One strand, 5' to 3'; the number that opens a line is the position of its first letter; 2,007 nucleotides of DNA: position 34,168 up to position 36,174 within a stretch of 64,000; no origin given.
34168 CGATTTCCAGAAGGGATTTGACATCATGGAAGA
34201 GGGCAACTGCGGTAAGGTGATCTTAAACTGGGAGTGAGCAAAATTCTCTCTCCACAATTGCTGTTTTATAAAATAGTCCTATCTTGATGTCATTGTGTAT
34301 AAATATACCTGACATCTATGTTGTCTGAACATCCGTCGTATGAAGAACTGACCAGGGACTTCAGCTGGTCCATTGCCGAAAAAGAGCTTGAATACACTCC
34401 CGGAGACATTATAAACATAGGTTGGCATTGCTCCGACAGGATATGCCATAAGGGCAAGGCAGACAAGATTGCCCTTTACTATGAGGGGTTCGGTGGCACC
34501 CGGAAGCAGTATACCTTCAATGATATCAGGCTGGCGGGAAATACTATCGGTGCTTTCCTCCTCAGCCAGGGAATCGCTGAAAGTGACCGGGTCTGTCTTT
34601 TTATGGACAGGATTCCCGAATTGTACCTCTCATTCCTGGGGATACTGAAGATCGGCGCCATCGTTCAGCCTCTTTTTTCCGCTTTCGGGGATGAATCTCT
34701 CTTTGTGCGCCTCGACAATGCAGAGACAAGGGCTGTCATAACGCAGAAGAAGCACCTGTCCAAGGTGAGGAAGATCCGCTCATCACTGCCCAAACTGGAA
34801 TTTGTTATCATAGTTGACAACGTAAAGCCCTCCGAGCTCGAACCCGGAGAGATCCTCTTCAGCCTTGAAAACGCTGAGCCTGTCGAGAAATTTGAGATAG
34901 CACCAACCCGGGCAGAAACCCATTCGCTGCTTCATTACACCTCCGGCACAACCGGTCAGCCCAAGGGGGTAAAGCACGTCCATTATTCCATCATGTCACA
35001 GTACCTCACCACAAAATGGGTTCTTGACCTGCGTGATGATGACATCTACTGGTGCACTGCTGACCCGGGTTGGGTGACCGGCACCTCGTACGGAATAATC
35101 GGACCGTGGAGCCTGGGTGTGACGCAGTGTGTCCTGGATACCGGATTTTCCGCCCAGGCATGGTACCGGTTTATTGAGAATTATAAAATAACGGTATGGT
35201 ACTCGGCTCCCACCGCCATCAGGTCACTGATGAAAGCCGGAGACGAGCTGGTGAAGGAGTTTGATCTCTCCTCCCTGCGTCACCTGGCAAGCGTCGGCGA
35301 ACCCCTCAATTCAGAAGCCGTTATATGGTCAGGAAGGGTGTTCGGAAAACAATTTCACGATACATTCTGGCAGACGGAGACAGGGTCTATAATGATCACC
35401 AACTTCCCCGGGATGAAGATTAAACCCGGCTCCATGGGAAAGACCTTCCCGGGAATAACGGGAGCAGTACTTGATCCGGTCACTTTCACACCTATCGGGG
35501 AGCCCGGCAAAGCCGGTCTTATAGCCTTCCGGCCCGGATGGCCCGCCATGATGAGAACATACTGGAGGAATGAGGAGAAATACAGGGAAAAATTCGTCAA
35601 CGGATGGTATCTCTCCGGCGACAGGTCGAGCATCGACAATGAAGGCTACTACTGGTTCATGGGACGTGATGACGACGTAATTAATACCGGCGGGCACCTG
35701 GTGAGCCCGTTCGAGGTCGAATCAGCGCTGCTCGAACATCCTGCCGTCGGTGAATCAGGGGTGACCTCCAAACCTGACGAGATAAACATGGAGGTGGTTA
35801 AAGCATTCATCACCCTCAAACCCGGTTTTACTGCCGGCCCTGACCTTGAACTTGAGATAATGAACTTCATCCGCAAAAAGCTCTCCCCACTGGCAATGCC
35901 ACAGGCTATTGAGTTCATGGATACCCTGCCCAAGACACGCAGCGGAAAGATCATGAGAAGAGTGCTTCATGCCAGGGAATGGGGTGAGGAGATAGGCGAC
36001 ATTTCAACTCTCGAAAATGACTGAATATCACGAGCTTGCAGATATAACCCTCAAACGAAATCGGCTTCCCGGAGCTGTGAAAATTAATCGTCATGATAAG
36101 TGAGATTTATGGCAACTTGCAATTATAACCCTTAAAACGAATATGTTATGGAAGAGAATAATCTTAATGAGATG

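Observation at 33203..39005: Adenylate ligase / carrier protein / Kbl-paralogue triad wedged between tdh and kbl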

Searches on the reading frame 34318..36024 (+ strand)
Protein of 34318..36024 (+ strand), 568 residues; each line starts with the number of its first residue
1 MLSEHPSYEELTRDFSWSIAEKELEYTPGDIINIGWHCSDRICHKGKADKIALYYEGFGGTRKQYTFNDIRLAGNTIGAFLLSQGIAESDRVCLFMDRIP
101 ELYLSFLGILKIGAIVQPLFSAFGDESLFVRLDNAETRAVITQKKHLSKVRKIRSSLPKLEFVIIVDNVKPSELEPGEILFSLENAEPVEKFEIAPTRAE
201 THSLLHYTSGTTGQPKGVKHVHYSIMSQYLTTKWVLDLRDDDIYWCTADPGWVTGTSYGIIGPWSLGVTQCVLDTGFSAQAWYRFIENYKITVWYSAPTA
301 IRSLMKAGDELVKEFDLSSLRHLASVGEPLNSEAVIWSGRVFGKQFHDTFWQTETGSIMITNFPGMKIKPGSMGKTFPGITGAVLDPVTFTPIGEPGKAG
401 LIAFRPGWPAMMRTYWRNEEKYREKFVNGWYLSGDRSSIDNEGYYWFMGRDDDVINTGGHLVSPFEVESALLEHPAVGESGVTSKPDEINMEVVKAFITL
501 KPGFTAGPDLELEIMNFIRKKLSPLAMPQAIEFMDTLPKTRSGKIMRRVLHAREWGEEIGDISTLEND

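Call 3: search_protein_families(library=pfam, proteins=[window:34318-36024:+])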
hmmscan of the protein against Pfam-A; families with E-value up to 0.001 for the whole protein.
window:34318-36024:+ (568 aa): 2 families
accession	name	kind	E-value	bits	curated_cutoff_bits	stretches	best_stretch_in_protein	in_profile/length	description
PF00501.34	AMP-binding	-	3.4e-71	240.5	29.9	1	46-416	7-384/384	AMP-binding enzyme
PF13193.12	AMP-binding_C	-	1.5e-21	77.5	24.5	1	466-544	1-76/76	AMP-binding enzyme C-terminal domain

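Call 4: search_protein_families(library=ncbifam, proteins=[window:34318-36024:+])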
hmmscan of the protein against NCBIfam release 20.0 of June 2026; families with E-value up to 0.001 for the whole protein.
window:34318-36024:+ (568 aa): 101 families (the best 25 are shown)
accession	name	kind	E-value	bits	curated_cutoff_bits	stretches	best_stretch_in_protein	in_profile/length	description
NF003313.0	PRK04319.1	equivalog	2.6e-225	749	729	1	6-566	17-573/574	acetate--CoA ligase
TIGR02188.1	Ac_CoA_lig_AcsA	equivalog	1.2e-143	479.6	724.95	1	17-567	42-619/629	acetate--CoA ligase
NF001208.0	PRK00174.1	subfamily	1e-140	470.1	657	1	24-567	69-634/649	acetate--CoA ligase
NF047394.1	AcylCoAsynMbcS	equivalog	3.2e-103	346.1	850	1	45-555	22-521/525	acyl-CoA synthetase MbcS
NF007815.0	PRK10524.1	equivalog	1.2e-87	294.9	955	1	32-567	52-616/629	propionate--CoA ligase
NF004837.0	PRK06187.1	subfamily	1.4e-81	274.4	476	1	61-556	30-524/531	long-chain-fatty-acid--CoA ligase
TIGR02316.1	propion_prpE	equivalog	1.7e-76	258.2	827.4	1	33-567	52-615/628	propionate--CoA ligase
TIGR02262.1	benz_CoA_lig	subfamily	1e-74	252.1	375.25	1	40-550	11-505/508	benzoate-CoA ligase family protein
NF006181.0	PRK08314.1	subfamily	3.4e-68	230.3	705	1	63-557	48-557/563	long-chain-fatty-acid--CoA ligase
NF006182.0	PRK08316.1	subfamily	9.3e-64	215.8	663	1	47-552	24-515/523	fatty acyl-CoA synthetase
NF005947.1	PRK08008.1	equivalog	1.6e-57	195.3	651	1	47-550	20-517/518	crotonobetaine/carnitine-CoA ligase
NF004808.0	PRK06155.1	equivalog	6.8e-57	192.9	722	1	62-554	44-522/542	ATP-dependent acyl-CoA ligase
NF053567.1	HBDA_AROS1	equivalog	2.8e-54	184.4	1000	1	62-548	37-513/523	3-hydroxybenzoate--CoA ligase HbdA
NF004822.0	PRK06178.1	equivalog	1.1e-53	182.8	782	1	63-552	61-565/571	acyl-CoA synthetase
NF004758.0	PRK06087.1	equivalog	3.6e-53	180.8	736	1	63-551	49-532/548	medium-chain fatty-acid--CoA ligase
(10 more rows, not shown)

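Call 19: search_solved_structures(query=window:34318-36024:+, show_alignments=3, max_evalue=1e-40)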
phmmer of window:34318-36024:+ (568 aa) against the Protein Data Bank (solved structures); distinct sequences matched with E-value up to 1e-40: 33.
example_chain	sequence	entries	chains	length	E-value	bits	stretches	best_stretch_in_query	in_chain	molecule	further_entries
9g79_B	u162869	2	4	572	1.8e-167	561.7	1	7-566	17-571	Acetyl-coenzyme A synthetase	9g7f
8rpk_A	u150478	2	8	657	5.7e-116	391.6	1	13-566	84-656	Acetate--CoA ligase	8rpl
11km_A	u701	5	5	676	4.4e-101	342.5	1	46-566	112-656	Acetyl-coenzyme A synthetase | Probable acetyl-coenzyme A synthetase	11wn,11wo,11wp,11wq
7kq6_A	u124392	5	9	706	1.1e-98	334.5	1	29-566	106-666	Acetyl-coenzyme A synthetase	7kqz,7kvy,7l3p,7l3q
7kcp_A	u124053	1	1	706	1.2e-98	334.4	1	29-566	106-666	Acetyl-coenzyme A synthetase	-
7kdn_A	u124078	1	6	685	1.9e-97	330.4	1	32-566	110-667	Acetyl-coenzyme A synthetase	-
5jrh_A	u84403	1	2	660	4e-97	329.4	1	23-566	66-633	Acetyl-coenzyme A synthetase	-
2p2f_A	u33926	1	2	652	4.5e-97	329.2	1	23-566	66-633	Acetyl-coenzyme A synthetase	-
2p2m_A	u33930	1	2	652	6.1e-97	328.8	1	23-566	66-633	Acetyl-coenzyme A synthetase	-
2p2b_A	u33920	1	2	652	1.6e-96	327.4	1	23-566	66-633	Acetyl-coenzyme A synthetase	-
2p2q_A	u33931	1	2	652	2.5e-96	326.8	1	23-566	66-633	Acetyl-coenzyme A synthetase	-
2p2j_A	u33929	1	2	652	2.9e-96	326.5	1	23-566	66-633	Acetyl-coenzyme A synthetase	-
2p20_A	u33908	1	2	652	3.1e-96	326.4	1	23-566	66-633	Acetyl-coenzyme A synthetase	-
1pg3_A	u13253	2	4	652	4.4e-96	325.9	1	23-566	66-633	acetyl-CoA synthetase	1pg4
7mmz_A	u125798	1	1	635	9.9e-96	324.8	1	22-567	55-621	Acetyl-coenzyme A synthetase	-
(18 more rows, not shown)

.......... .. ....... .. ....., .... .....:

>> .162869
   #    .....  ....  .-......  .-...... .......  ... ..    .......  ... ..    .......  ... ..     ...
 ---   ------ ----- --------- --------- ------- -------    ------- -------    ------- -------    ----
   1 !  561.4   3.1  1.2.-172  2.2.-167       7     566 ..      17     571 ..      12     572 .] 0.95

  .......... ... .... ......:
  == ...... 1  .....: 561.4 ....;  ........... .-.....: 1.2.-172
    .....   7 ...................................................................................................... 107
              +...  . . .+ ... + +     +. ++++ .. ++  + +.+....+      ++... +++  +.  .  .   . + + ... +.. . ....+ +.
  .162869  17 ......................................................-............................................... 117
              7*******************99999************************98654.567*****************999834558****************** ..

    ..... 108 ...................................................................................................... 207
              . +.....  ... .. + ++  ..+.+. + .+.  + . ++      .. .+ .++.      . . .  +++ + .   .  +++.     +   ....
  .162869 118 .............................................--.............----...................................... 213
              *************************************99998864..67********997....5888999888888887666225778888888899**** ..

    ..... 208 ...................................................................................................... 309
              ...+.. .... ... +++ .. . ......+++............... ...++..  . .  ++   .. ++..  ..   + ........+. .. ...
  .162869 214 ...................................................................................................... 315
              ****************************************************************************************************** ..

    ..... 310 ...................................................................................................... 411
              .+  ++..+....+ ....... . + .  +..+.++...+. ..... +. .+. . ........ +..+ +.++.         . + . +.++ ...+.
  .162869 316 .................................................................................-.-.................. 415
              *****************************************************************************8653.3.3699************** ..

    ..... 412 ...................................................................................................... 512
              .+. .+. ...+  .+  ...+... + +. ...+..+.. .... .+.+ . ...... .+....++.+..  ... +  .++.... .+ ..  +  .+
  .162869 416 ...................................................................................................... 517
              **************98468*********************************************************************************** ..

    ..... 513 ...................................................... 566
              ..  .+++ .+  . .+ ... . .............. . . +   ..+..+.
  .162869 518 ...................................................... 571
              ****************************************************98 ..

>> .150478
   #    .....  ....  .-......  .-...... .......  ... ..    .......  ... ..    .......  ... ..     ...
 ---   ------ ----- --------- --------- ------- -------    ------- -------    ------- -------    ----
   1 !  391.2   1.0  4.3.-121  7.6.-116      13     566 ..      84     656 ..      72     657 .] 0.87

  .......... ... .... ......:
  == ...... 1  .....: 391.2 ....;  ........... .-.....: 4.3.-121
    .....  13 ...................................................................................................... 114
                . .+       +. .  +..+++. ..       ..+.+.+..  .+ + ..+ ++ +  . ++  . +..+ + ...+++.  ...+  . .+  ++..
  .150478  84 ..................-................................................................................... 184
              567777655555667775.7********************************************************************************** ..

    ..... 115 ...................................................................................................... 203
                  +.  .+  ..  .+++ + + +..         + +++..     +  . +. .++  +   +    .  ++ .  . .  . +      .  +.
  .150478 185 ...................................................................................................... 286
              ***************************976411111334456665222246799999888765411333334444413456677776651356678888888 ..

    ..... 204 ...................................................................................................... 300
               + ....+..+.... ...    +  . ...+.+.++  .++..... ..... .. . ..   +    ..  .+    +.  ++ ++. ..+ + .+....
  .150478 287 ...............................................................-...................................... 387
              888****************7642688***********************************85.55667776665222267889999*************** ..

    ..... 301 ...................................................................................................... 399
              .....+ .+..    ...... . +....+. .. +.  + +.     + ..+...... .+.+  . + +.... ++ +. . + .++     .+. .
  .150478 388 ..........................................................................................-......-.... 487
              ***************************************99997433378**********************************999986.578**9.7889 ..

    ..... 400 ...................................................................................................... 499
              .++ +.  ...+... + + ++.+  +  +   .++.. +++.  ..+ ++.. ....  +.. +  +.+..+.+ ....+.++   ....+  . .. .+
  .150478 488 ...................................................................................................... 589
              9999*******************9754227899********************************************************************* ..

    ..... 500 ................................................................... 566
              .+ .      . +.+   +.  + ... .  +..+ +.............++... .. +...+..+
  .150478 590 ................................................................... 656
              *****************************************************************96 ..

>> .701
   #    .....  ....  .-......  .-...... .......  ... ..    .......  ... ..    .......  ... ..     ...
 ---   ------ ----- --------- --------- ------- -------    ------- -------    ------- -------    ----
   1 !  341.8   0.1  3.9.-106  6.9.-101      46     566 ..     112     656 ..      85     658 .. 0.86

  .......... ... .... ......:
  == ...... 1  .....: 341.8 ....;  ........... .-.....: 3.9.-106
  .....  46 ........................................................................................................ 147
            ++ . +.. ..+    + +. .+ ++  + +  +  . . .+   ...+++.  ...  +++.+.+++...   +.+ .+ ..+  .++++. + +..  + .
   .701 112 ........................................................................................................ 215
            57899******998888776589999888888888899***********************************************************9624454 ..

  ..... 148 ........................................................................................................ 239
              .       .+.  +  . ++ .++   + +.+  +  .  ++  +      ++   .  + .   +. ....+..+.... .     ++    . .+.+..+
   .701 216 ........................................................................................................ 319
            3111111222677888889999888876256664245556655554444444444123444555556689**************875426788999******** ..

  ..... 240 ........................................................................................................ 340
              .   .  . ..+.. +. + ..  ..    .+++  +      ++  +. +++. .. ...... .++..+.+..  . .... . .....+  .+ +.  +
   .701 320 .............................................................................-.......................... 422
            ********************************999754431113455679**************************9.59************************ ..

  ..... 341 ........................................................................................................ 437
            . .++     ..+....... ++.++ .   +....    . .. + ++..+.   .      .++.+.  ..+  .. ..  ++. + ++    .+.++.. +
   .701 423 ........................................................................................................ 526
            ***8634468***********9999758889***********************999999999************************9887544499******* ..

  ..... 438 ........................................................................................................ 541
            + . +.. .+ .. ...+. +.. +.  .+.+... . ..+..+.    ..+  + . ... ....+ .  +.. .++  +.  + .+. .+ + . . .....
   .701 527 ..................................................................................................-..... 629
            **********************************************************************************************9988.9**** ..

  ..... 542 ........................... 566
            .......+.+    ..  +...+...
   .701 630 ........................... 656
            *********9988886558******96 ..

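Call 59: list_cluster_members(proteins=[window:34318-36024:+, window:36148-36411:+, window:36424-37671:+])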
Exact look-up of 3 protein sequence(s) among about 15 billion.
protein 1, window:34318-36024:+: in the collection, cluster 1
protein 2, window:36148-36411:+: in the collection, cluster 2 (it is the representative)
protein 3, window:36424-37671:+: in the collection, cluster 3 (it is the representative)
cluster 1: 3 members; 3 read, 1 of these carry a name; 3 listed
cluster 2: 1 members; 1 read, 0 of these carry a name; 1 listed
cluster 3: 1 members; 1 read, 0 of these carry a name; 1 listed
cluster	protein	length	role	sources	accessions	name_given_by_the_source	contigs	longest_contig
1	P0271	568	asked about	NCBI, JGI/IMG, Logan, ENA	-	-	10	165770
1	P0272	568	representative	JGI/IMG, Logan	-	acetyl-CoA synthetase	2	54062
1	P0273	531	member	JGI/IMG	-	-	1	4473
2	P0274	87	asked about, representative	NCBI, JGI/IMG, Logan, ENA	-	-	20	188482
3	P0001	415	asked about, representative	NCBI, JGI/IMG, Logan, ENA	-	-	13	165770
